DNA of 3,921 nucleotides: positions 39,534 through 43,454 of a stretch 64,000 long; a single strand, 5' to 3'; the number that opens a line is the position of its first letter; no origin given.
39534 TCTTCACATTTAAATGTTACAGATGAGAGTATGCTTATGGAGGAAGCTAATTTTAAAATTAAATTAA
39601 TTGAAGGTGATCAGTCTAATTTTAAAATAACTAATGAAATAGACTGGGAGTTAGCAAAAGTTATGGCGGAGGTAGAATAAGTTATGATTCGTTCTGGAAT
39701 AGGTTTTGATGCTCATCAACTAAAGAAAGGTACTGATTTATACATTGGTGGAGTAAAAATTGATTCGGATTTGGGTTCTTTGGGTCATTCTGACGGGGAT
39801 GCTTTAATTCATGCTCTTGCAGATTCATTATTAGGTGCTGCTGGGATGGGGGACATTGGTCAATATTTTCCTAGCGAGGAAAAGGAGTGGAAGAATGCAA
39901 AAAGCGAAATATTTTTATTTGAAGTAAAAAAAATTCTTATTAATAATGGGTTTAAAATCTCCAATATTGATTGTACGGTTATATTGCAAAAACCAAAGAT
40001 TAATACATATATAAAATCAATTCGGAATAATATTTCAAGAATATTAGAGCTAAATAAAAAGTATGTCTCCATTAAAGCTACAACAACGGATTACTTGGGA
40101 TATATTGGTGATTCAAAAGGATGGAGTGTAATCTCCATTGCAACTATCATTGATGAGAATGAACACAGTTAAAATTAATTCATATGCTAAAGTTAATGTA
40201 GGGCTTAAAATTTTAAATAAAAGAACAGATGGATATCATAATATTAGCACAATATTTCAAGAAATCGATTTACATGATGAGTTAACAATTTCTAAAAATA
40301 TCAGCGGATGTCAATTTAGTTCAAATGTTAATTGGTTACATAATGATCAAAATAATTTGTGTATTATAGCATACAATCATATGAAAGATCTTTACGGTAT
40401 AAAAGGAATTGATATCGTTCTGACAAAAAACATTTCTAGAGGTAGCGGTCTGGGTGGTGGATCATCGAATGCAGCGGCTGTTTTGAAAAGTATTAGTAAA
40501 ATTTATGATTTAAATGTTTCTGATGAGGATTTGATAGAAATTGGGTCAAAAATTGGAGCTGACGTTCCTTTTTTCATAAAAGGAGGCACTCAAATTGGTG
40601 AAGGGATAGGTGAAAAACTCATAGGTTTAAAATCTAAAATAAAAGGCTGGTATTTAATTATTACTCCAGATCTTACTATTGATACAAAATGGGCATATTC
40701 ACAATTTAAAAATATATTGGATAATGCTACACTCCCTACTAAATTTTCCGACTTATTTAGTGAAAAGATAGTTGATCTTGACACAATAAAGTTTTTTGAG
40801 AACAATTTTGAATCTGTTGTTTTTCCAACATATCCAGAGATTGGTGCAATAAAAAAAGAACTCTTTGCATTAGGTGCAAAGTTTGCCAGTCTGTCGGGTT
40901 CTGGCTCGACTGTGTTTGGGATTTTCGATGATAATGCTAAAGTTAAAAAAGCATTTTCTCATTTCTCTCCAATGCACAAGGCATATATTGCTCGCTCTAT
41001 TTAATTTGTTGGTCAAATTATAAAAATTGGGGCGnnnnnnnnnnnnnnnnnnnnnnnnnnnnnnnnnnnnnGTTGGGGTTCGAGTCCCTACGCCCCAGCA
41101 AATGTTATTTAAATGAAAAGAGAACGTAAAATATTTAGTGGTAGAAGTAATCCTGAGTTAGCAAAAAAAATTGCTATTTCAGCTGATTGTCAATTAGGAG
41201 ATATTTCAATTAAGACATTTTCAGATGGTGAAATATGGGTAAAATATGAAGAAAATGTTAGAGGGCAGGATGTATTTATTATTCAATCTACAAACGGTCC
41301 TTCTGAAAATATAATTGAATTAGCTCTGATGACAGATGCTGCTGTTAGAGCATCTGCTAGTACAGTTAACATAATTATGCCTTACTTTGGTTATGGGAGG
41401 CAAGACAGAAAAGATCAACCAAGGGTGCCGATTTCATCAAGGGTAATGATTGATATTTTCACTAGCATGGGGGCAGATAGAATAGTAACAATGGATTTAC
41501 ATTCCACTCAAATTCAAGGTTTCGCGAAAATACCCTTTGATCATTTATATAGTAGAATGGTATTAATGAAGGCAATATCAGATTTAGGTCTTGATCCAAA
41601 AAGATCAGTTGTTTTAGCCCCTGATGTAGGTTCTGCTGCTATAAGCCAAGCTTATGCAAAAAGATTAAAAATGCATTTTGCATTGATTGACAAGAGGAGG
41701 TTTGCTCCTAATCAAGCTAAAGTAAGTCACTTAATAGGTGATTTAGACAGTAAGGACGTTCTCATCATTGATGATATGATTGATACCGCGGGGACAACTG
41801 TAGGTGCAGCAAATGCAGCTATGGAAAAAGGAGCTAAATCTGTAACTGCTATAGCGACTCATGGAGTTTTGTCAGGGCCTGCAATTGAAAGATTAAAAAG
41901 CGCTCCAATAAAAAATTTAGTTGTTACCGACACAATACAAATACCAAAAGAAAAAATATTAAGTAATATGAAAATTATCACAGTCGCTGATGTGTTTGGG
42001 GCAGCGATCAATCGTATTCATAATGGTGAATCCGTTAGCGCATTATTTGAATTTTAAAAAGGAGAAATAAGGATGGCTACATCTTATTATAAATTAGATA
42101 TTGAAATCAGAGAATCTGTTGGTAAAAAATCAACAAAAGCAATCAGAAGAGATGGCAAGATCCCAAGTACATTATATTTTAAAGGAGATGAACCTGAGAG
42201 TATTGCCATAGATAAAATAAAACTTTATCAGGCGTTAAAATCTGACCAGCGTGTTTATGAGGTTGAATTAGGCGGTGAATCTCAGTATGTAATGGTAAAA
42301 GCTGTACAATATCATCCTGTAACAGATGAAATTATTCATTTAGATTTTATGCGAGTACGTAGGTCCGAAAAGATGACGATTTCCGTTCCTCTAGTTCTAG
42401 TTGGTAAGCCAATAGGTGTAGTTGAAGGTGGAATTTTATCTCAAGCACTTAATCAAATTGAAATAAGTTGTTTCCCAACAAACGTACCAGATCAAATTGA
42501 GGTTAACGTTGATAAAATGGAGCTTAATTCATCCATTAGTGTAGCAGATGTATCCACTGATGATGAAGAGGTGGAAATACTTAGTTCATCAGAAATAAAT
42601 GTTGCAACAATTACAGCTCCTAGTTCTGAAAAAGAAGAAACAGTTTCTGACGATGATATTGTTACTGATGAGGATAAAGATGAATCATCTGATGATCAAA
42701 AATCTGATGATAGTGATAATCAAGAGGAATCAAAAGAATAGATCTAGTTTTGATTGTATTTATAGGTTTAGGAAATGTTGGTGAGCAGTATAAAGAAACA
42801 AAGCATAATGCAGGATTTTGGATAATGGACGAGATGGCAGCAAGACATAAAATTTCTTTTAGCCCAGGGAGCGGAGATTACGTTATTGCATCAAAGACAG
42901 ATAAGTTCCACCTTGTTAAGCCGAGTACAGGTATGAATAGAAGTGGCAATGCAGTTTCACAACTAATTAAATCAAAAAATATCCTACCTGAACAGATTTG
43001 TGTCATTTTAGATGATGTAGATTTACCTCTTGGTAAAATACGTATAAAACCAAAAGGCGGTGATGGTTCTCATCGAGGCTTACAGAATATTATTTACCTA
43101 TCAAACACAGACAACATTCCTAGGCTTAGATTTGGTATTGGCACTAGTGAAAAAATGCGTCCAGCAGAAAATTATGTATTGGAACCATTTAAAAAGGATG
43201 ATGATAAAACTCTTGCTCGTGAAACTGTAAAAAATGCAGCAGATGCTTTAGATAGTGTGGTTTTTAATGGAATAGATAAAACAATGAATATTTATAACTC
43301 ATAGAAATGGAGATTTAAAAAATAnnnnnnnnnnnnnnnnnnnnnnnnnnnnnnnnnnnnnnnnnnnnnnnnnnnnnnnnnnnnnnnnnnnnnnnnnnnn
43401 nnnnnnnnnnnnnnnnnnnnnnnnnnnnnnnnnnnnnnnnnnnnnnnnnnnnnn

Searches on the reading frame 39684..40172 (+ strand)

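Call 24: search_protein_families(library=pfam, proteins=[window:39684-40172:+], max_evalue=0.00001)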
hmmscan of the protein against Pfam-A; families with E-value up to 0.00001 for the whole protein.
window:39684-40172:+ (162 aa): 1 family
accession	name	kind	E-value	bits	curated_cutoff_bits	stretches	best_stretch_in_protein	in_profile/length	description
PF02542.21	YgbB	-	1.3e-56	191.7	26.7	1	2-155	1-154/155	YgbB family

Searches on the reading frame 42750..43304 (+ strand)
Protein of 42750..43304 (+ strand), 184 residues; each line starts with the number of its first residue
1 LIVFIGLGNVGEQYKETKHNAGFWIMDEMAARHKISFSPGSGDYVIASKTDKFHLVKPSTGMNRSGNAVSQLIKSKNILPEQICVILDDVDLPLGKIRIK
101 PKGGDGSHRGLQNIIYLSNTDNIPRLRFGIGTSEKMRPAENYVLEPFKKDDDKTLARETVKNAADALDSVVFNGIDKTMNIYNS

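Call 23: search_protein_families(library=pfam, proteins=[window:42750-43304:+], max_evalue=0.00001)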
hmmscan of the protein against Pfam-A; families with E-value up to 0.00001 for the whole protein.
window:42750-43304:+ (184 aa): 1 family
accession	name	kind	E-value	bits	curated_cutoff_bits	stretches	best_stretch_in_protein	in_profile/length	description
PF01195.25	Pept_tRNA_hydro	-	1.7e-54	184.9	27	1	4-183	2-183/183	Peptidyl-tRNA hydrolase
